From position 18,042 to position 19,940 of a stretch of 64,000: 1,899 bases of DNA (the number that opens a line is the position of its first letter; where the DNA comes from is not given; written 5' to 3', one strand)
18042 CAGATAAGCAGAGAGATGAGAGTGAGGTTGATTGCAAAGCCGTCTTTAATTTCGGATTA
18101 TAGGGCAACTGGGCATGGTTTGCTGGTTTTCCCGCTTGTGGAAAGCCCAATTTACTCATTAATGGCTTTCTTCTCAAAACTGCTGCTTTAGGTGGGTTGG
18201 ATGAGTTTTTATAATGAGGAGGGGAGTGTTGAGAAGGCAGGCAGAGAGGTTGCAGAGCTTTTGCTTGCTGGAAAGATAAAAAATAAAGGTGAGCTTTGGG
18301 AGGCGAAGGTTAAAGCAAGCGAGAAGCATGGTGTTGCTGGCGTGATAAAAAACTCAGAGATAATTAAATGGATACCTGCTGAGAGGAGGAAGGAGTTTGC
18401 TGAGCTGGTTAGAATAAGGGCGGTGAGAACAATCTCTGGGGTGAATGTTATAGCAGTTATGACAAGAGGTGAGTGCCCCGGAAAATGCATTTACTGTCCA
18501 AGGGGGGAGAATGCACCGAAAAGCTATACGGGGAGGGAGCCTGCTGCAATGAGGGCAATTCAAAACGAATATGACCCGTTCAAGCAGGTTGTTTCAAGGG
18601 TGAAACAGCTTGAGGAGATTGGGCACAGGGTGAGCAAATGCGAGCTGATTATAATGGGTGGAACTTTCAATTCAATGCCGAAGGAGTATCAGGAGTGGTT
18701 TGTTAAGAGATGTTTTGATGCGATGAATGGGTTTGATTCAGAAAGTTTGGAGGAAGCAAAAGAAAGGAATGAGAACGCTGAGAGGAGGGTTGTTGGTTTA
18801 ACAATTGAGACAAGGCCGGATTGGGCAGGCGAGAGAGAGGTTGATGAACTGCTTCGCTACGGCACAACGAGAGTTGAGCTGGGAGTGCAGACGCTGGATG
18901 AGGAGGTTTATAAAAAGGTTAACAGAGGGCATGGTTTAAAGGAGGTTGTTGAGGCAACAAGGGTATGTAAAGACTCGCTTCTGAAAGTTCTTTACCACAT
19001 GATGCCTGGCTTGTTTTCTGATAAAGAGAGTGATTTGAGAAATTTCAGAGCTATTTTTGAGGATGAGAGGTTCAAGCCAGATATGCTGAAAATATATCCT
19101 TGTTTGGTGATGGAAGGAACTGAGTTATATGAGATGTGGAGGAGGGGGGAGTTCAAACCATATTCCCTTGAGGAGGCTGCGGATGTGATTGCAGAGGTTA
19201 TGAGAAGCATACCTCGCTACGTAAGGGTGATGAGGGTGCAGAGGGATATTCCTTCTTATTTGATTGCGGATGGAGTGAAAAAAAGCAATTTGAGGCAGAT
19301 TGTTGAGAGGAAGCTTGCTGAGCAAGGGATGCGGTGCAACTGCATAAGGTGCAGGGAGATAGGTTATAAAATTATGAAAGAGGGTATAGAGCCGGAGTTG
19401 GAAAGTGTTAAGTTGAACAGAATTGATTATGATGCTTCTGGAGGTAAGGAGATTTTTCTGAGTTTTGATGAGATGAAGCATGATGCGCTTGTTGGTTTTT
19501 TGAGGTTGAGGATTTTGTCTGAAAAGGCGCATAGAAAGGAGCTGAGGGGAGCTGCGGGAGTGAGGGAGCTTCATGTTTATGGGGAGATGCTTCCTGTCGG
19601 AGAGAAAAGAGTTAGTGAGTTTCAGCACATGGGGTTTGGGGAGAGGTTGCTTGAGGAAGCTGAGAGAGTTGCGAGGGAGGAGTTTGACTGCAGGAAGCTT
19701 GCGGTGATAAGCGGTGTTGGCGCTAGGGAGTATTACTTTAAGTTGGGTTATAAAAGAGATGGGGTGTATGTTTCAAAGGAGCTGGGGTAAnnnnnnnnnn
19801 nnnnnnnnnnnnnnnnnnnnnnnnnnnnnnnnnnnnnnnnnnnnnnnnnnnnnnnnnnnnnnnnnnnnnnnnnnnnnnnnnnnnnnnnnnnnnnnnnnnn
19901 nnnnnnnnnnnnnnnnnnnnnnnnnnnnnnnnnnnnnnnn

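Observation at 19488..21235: Putative 1.65-kb integrated mini-element at the elp3 3-prime end: 20-bp direct repeats, replacement gene end, archaeal ATPase cargo, flanking palindromes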

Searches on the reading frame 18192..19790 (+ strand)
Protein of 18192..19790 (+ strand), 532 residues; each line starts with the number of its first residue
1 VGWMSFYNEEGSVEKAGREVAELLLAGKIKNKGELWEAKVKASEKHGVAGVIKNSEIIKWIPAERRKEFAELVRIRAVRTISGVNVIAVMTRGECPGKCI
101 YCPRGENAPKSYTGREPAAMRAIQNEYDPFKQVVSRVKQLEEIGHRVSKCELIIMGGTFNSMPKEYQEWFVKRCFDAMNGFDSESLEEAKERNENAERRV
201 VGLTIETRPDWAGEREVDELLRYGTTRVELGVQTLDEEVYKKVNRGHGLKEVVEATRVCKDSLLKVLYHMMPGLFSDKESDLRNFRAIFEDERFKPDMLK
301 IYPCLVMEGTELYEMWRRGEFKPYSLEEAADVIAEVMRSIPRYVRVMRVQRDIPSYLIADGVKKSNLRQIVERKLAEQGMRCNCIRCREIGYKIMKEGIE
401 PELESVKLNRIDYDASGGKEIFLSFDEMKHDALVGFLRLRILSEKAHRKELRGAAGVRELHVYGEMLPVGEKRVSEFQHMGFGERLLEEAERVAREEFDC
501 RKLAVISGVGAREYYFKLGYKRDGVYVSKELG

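Call 7: search_protein_families(library=pfam, proteins=[window:18192-19790:+], max_evalue=0.01)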
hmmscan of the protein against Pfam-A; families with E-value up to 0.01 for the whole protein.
window:18192-19790:+ (532 aa): 6 families
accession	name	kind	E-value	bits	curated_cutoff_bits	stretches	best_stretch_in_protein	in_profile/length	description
PF16199.10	Radical_SAM_C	-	8.3e-26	90.4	31.9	1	296-376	1-84/85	Radical_SAM C-terminal domain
PF04055.27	Radical_SAM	-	2.5e-20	73.7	29.5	1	95-283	7-160/166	Radical SAM superfamily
PF23613.1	ELP3_N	-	9.3e-11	42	27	1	14-81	2-70/70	ELP3 N-terminal domain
PF00583.31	Acetyltransf_1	-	6.6e-05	23.6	20.7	1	429-520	40-116/116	Acetyltransferase (GNAT) family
PF13673.13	Acetyltransf_10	-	0.0012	19.2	23.6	1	475-524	61-111/128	Acetyltransferase (GNAT) domain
PF13508.13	Acetyltransf_7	-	0.0045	17.8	27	0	475-521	38-83/84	Acetyltransferase (GNAT) domain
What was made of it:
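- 18201..19790 (+): elp3 (529 aa from the ATG at 18201), intact and chimeric: native up to the 21-nt block, with the 3' end from 19508 supplied by the insert. Pfam ELP3_N, Radical_SAM, Radical_SAM_C and GNAT (call 7).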

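Call 12: find_encoding_contigs(protein=window:18192-19790:+, flank=10000, max_places=6)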
Protein window:18192-19790:+ (532 aa): no gene with exactly this product is on record in the collection.

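Call 13: find_encoding_contigs(protein=window:18201-19790:+, flank=10000, max_places=6)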
Protein window:18201-19790:+ (529 aa): 1 contig read that carries it; 1 place shown.
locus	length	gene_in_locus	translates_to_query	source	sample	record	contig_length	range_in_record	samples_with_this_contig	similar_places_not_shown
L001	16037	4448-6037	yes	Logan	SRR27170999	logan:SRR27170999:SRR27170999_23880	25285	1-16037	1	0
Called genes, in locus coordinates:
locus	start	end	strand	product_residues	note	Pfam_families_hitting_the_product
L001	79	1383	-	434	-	PF00709:Adenylsucc_synt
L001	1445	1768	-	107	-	-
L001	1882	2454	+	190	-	PF01135:PCMT, PF08704:GCD14, PF05175:MTS (weak), PF08241:Methyltransf_11 (weak), PF13649:Methyltransf_25 (weak), PF13847:Methyltransf_31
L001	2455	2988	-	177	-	PF10469:AKAP7_NLS, PF22547:2H-SAK (weak), PF02834:LigT_PEase, PF13563:2_5_RNA_ligase2, PF02834:LigT_PEase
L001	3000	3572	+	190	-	PF13207:AAA_17 (weak)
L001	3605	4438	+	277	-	-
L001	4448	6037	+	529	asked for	PF23613:ELP3_N, PF04055:Radical_SAM, PF16199:Radical_SAM_C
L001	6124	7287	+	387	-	PF20703:nSTAND1 (weak), PF13191:AAA_16, PF00004:AAA (faint)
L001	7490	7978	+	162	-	-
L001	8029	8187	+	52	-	-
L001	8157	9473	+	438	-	PF18195:GatD_N, PF00710:Asparaginase, PF17763:Asparaginase_C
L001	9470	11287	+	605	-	PF02934:GatB_N, PF02938:GAD, PF02637:GatB_Yqey (weak)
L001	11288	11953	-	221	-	PF00215:OMPdecase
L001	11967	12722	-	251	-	PF01145:Band_7, PF13421:Band_7_1 (weak)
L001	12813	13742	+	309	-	-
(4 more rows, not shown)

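Call 15: find_related_loci(query=window:18201-19790:+, collection=genome_contigs, flank=6000)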
Query window:18201-19790:+ (529 aa) in genome_contigs; peptide patterns used: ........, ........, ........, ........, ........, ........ (x = any residue, [..] = any of these).
211 stretches matched a pattern; 109 encode a relative of the query (tblastn E <= 1e-3); the best 80 are kept; 80 distinct loci.
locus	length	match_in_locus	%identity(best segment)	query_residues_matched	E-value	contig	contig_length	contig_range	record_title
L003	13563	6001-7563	79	9-528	0e+0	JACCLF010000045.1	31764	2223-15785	MAG: Candidatus Micrarchaeota archaeon isolate Sv368 k141_7182029, whole genome shotgun sequence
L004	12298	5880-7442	80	9-528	0e+0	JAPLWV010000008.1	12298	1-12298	MAG: Candidatus Micrarchaeota archaeon isolate LacPavin_0920_SED5_MAG_46_22 LacPavin_0920_SED5_scaffold_962564, whole ge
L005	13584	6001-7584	78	1-528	0e+0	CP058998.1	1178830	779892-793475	MAG: Candidatus Fermentimicrarchaeum limneticum isolate Sv326 chromosome, complete genome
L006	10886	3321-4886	78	8-528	0e+0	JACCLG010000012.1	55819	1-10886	MAG: Candidatus Micrarchaeota archaeon isolate Sv174 k141_8838985, whole genome shotgun sequence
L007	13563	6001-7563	80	9-528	0e+0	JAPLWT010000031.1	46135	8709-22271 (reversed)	MAG: Candidatus Micrarchaeota archaeon isolate LacPavin_0920_SED3_MAG_48_13 LacPavin_0920_SED3_scaffold_3033021, whole g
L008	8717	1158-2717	79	8-526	0e+0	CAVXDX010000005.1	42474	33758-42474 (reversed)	MAG: uncultured Candidatus Micrarchaeota archaeon isolate MFD04408.bin.1.57 genome assembly, contig: contig_121852, whol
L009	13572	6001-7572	63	13-529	0e+0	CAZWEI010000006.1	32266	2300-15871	MAG TPA_asm: Candidatus Micrarchaeota archaeon isolate binchicken_co33_516 genome assembly, contig: NODE_1182_length_322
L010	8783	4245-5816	63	13-529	0e+0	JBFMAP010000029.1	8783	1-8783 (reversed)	MAG: Candidatus Micrarchaeota archaeon isolate MAG141 MAG141_29, whole genome shotgun sequence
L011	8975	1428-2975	60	11-528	0e+0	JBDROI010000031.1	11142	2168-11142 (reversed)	MAG: Candidatus Micrarchaeota archaeon isolate MEGAHIT-group-1.946 k141_5485308, whole genome shotgun sequence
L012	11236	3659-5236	60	5-528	0e+0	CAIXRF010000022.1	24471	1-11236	uncultured Candidatus Micrarchaeota archaeon isolate AlinenSediments_bin-2344 genome assembly, contig: bin-2344:022/138,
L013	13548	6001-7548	61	16-529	0e+0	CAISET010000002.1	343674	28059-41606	uncultured Candidatus Micrarchaeota archaeon isolate AlinenSediments_bin-3476 genome assembly, contig: bin-3476:02/37, w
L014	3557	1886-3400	57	28-528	0e+0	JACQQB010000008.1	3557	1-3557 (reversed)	MAG: Candidatus Micrarchaeota archaeon isolate NC_groundwater_1322_Ag_S-0.2um_40_33 S_p2_S4_coassembly_k141_5550, whole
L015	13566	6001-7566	56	13-528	0e+0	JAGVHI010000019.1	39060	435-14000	MAG: archaeon isolate DeMMO2_26 c_000000045475, whole genome shotgun sequence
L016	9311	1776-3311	58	13-528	0e+0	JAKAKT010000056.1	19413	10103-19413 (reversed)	MAG: Candidatus Micrarchaeota archaeon isolate WY4.bin88 NODE_3413_length_19413_cov_2.278803, whole genome shotgun seque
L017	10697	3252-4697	60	48-529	0e+0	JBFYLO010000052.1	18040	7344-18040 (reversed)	MAG: Candidatus Micrarchaeota archaeon isolate PPR_0038 k121_2312624, whole genome shotgun sequence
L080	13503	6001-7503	54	31-528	5e-165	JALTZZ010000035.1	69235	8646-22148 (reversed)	MAG: archaeon isolate S141_metabat2_scaf2bin.181 S141_NODE_193_length_69235_cov_7.777001, whole genome shotgun sequence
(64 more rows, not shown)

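Call 29: find_homologous_proteins(query=window:18201-19790:+, max_evalue=1e-50)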
Query window:18201-19790:+ (529 aa): 8000 proteins with E <= 1e-50 among 8000 candidates; the best 120 are listed.
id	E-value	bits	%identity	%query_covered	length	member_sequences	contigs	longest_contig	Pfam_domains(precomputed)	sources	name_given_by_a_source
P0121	0.0e+0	1185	100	100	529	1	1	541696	PF16199.11,PF04055.28,PF23613.2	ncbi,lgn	ncbi:MAG: tRNA uridine(34) 5-carboxymethylaminomethyl modification radical SAM/GNAT enzyme Elp3 [Can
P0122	0.0e+0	1060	89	99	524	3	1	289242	PF16199.11,PF04055.28,PF23613.2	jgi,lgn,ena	-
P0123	0.0e+0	1038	87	98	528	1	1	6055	PF16199.11,PF04055.28,PF23613.2,PF00583.32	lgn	-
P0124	1.6e-287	972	80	98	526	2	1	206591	PF16199.11,PF04055.28,PF23613.2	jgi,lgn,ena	-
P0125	1.3e-284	963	77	100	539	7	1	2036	PF16199.11,PF04055.28,PF23613.2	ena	-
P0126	4.5e-284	961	79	98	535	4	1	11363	PF16199.11,PF04055.28,PF23613.2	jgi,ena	-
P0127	5.6e-284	961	80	98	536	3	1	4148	PF16199.11,PF04055.28,PF23613.2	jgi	jgi:elongator complex protein 3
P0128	7.1e-283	957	79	98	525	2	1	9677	PF16199.11,PF04055.28,PF23613.2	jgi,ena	-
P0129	2.3e-282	956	79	98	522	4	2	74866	PF16199.11,PF04055.28,PF23613.2,PF00583.32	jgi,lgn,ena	-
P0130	2.4e-282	955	79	98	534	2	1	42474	PF16199.11,PF04055.28,PF23613.2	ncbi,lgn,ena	-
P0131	4.2e-281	951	79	98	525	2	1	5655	PF16199.11,PF04055.28,PF23613.2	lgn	-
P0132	1.6e-280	949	78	98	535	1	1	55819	PF16199.11,PF04055.28,PF23613.2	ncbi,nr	ncbi:tRNA uridine(34) 5-carboxymethylaminomethyl modification radical SAM/GNAT enzyme Elp3 [Candidat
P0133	2.3e-274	929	77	98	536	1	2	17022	PF16199.11,PF04055.28,PF23613.2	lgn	-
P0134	2.9e-257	873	73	98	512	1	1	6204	PF16199.11,PF04055.28,PF23613.2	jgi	jgi:elongator complex protein 3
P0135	9.2e-238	808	66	100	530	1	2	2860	PF16199.11,PF04055.28,PF23613.2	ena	-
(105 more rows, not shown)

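Call 31: search_protein_families(library=ncbifam, proteins=[window:18201-19790:+], max_evalue=0.01)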
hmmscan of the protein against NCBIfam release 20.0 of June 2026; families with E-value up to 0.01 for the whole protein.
window:18201-19790:+ (529 aa): 16 families
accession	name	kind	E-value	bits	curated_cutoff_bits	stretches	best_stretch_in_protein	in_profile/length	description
TIGR01211.1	ELP3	subfamily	1.3e-223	743.2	350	1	18-528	3-522/522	tRNA uridine(34) 5-carboxymethylaminomethyl modification radical SAM/GNAT enzyme Elp3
TIGR01212.1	TIGR01212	equivalog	4.3e-28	98.3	180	1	193-357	105-272/302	tRNA modification radical SAM protein MnmL/YtqA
NF006067.1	PRK08208.1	equivalog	1.5e-09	37.3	380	1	186-315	113-244/427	STM4012 family radical SAM protein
TIGR01210.1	TIGR01210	equivalog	1.4e-08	34.3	212.15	1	193-338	98-247/313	archaeosine biosynthesis radical SAM protein RaSEA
TIGR04013.1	B12_SAM_MJ_1487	hypoth_equivalog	5.7e-07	28.7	251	1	203-280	246-324/382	TIGR04013 family B12-binding domain/radical SAM domain-containing protein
NF004567.0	PRK05904.1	equivalog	1.4e-06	27.7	355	1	176-281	68-174/353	coproporphyrinogen III oxidase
TIGR03994.1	rSAM_HemZ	equivalog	1.7e-06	27.4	321.4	1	92-334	94-307/401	coproporphyrinogen dehydrogenase HemZ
NF006060.0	PRK08207.1-3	equivalog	2.6e-06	26.5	653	1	91-312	158-355/477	coproporphyrinogen III oxidase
NF005133.0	PRK06582.1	equivalog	5.1e-06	25.8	597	1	198-329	98-227/390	coproporphyrinogen III oxidase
TIGR04107.1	rSAM_HutW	equivalog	5.6e-06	25.4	400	1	200-328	130-258/419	heme anaerobic degradation radical SAM methyltransferase ChuW/HutW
TIGR00539.1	hemN_rel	equivalog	2.5e-05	23.5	205.4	1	198-312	87-200/361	radical SAM family heme chaperone HemW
TIGR04072.2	rSAM_ladder_B12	equivalog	0.00074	18.3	360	0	205-270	265-330/443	lipid biosynthesis B12-binding/radical SAM protein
NF006061.0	PRK08207.1-4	equivalog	0.0029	16.5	702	0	195-299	262-366/501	coproporphyrinogen III oxidase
NF006064.0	PRK08207.2-2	equivalog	0.003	16.6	504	0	205-307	244-343/465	coproporphyrinogen III oxidase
TIGR00538.1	hemN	equivalog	0.0036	16.2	324.95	1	189-255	134-195/454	oxygen-independent coproporphyrinogen III oxidase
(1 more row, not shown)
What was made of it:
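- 18201..19790 (+): NCBIfam TIGR01211 ELP3 at 743 bits (call 31).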

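Call 32: find_encoding_contigs(protein=P0122, flank=8000, max_places=3)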
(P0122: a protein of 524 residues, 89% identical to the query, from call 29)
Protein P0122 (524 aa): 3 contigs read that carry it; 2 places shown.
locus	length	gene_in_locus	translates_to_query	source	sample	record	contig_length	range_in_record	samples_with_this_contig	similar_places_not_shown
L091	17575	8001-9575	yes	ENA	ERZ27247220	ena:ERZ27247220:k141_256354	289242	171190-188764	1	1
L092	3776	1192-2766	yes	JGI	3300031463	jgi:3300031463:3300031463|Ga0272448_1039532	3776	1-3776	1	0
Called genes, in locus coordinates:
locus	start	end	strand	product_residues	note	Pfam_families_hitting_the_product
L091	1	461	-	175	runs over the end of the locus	-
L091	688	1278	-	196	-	PF14528:LAGLIDADG_3, PF00961:LAGLIDADG_1 (weak)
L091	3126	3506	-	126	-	PF09685:MamF_MmsF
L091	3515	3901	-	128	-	PF01842:ACT, PF13291:ACT_4 (weak), PF19571:ACT_8, PF22629:ACT_AHAS_ss (weak), PF01842:ACT (weak)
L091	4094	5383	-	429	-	PF00709:Adenylsucc_synt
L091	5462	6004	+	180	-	PF01135:PCMT, PF08704:GCD14, PF00398:RrnaAD, PF05175:MTS (weak), PF13847:Methyltransf_31, PF08241:Methyltransf_11, PF13649:Methyltransf_25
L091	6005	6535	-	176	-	PF10469:AKAP7_NLS, PF22547:2H-SAK (weak), PF02834:LigT_PEase, PF13563:2_5_RNA_ligase2, PF02834:LigT_PEase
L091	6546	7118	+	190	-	PF13207:AAA_17 (weak)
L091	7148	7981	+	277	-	-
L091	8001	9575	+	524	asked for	PF23613:ELP3_N, PF04055:Radical_SAM, PF16199:Radical_SAM_C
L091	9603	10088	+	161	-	-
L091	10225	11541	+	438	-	PF18195:GatD_N, PF00710:Asparaginase, PF17763:Asparaginase_C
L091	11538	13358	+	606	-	PF02934:GatB_N, PF02938:GAD, PF02637:GatB_Yqey (weak)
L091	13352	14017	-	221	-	PF00215:OMPdecase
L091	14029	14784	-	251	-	PF01145:Band_7, PF13421:Band_7_1 (weak)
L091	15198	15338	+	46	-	PF26477:DUF8150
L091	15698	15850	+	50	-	PF07754:Ribosomal_aS21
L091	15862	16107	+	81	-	PF00736:EF1_GNE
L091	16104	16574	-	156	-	PF01927:Mut7-C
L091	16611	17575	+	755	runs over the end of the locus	PF02463:SMC_N, PF13175:AAA_15, PF13304:AAA_21 (faint), PF13476:AAA_23 (weak), PF13555:AAA_29, PF04423:Rad50_zn_hook (weak), PF13166:AAA_13 (weak), PF02463:SMC_N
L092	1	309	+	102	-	?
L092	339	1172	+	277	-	-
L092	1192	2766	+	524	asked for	PF23613:ELP3_N, PF04055:Radical_SAM, PF16199:Radical_SAM_C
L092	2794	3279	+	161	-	-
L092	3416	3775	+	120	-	?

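Call 33: find_encoding_contigs(protein=P0123, flank=8000, max_places=3)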
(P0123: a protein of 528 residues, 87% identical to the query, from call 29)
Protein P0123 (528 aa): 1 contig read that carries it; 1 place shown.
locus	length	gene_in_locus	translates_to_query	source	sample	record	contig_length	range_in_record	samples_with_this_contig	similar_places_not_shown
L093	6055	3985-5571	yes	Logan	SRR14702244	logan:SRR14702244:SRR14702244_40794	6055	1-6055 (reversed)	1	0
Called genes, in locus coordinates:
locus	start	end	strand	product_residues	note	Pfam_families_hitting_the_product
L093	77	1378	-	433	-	PF00709:Adenylsucc_synt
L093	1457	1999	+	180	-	PF01135:PCMT, PF08704:GCD14, PF05175:MTS (faint), PF13847:Methyltransf_31 (weak), PF13649:Methyltransf_25 (weak)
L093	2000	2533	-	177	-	PF10469:AKAP7_NLS, PF22547:2H-SAK (weak), PF23474:Acb1 (weak), PF02834:LigT_PEase, PF13563:2_5_RNA_ligase2, PF02834:LigT_PEase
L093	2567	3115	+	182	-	PF13238:AAA_18 (weak), PF13207:AAA_17 (weak)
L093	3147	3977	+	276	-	-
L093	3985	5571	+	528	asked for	PF23613:ELP3_N, PF04055:Radical_SAM, PF16199:Radical_SAM_C, PF00583:Acetyltransf_1 (faint)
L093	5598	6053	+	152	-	?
